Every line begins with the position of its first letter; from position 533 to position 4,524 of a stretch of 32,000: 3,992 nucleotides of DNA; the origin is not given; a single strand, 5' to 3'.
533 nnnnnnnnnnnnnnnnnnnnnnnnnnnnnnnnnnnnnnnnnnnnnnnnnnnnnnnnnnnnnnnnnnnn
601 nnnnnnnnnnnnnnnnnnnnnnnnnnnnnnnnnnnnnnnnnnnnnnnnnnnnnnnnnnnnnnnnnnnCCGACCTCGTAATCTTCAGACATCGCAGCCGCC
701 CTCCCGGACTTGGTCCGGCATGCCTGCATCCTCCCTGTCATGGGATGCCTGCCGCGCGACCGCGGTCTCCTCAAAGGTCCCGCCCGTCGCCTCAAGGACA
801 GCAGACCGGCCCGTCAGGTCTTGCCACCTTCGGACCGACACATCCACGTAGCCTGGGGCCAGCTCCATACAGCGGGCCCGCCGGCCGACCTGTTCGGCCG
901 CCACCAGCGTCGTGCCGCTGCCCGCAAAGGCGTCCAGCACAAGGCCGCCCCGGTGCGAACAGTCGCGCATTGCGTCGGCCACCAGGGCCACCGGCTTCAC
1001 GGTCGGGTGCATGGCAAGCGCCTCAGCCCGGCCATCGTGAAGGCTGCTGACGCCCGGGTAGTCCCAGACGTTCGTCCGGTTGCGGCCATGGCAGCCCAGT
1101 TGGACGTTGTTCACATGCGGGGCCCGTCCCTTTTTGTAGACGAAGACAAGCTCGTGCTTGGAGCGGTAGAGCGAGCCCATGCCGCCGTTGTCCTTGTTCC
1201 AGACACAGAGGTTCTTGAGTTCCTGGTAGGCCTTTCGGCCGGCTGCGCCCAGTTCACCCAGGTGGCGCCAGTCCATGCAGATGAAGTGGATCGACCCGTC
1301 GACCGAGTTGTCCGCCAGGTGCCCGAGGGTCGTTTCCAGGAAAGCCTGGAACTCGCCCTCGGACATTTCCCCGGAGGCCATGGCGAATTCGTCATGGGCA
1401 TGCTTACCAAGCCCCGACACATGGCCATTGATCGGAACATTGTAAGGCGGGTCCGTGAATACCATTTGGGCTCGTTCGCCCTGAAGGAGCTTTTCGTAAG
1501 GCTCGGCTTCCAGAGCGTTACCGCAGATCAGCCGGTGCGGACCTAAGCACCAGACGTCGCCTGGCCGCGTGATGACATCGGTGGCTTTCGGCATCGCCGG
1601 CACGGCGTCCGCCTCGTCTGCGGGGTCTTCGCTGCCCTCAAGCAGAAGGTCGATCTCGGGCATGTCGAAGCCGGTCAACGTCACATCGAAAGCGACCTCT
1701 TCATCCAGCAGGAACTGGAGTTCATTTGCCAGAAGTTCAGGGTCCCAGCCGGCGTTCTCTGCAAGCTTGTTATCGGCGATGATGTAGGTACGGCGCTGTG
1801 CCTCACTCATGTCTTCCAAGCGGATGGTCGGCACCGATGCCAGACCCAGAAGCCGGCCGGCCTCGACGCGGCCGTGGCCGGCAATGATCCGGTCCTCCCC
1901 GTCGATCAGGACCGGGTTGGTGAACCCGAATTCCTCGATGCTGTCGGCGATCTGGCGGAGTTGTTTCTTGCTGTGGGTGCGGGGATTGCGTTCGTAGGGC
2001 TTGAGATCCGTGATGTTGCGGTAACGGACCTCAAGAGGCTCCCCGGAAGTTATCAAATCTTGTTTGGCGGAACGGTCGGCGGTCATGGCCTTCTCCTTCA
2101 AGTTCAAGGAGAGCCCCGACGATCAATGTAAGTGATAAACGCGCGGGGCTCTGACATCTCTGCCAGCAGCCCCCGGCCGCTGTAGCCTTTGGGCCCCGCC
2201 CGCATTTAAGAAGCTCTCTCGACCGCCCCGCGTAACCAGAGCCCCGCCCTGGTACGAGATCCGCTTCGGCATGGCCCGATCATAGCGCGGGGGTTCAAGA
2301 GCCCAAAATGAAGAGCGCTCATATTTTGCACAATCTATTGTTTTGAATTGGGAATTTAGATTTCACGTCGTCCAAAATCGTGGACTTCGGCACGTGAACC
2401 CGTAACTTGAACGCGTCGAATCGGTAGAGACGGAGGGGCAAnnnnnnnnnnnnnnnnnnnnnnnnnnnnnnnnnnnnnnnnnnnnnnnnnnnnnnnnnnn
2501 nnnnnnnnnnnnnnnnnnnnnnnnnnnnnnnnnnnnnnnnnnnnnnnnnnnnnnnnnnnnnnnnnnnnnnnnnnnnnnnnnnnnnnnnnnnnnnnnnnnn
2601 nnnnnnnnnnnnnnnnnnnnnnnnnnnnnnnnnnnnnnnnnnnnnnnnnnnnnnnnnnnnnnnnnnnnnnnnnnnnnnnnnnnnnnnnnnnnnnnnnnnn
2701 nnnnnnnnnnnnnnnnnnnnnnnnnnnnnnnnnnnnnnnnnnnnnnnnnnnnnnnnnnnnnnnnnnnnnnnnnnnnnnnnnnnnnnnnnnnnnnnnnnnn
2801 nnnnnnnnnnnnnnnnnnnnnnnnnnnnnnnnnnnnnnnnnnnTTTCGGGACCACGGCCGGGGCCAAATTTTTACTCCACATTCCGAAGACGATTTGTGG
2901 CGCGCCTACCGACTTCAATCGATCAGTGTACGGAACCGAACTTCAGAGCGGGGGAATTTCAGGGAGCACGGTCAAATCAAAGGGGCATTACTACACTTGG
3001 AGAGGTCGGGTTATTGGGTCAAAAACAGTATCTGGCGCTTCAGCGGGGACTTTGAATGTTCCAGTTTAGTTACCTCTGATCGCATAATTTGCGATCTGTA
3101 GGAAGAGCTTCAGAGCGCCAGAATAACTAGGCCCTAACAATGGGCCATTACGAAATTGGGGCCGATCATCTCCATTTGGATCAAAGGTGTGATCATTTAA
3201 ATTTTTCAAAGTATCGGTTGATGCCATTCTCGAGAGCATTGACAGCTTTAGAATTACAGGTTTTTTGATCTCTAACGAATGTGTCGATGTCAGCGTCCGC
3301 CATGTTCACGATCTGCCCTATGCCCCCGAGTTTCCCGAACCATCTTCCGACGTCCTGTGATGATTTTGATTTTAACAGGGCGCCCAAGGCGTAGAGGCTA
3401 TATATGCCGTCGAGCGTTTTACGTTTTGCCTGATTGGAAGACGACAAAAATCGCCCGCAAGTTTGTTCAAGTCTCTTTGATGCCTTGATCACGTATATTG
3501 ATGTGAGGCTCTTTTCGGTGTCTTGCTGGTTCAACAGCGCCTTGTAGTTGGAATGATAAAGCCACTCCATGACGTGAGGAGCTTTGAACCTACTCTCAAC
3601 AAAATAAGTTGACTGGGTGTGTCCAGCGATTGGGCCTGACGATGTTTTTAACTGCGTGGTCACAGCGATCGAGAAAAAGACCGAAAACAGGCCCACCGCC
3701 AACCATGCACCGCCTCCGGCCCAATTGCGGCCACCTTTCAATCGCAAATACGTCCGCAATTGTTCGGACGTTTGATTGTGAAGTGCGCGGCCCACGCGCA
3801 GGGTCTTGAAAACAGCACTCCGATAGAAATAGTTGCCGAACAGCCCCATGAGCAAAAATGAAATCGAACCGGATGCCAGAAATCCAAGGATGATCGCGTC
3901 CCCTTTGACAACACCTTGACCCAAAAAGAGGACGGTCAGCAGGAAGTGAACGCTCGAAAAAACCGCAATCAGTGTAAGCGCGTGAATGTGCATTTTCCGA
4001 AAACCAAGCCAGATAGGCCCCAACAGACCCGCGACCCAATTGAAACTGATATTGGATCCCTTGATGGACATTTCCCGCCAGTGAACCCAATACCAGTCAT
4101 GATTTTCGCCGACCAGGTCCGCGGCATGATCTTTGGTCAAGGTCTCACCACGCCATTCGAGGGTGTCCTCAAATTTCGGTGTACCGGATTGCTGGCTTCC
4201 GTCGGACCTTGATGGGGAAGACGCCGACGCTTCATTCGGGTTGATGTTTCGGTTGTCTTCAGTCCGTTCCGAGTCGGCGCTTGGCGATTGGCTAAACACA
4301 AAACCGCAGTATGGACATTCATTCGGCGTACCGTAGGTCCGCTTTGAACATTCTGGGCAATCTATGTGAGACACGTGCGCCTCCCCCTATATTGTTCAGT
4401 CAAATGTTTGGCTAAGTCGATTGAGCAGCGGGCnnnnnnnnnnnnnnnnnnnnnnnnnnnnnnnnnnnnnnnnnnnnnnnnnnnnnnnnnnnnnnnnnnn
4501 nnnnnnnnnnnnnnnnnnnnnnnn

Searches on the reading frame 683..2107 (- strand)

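Call 95: search_protein_families(library=pfam, proteins=[window:683-2107:-], max_evalue=0.001)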
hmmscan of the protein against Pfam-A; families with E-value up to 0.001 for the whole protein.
window:683-2107:- (474 aa): 2 families
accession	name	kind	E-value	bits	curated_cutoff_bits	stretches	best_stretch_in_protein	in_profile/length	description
PF01555.25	N6_N4_Mtase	-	1.3e-27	97.6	26.7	1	214-424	2-219/221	DNA methylase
PF02195.25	ParB_N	-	1e-05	25.9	26.3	1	28-106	4-86/95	ParB N-terminal domain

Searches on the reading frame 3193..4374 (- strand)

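Call 95: search_protein_families(library=pfam, proteins=[window:3193-4374:-], max_evalue=0.001)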
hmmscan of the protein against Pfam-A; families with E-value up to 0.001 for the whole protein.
window:3193-4374:- (393 aa): 1 family
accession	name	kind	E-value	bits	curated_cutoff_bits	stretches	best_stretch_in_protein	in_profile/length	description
PF10947.13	DUF2628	-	5.7e-06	27.2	23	1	108-186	20-89/93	Protein of unknown function (DUF2628)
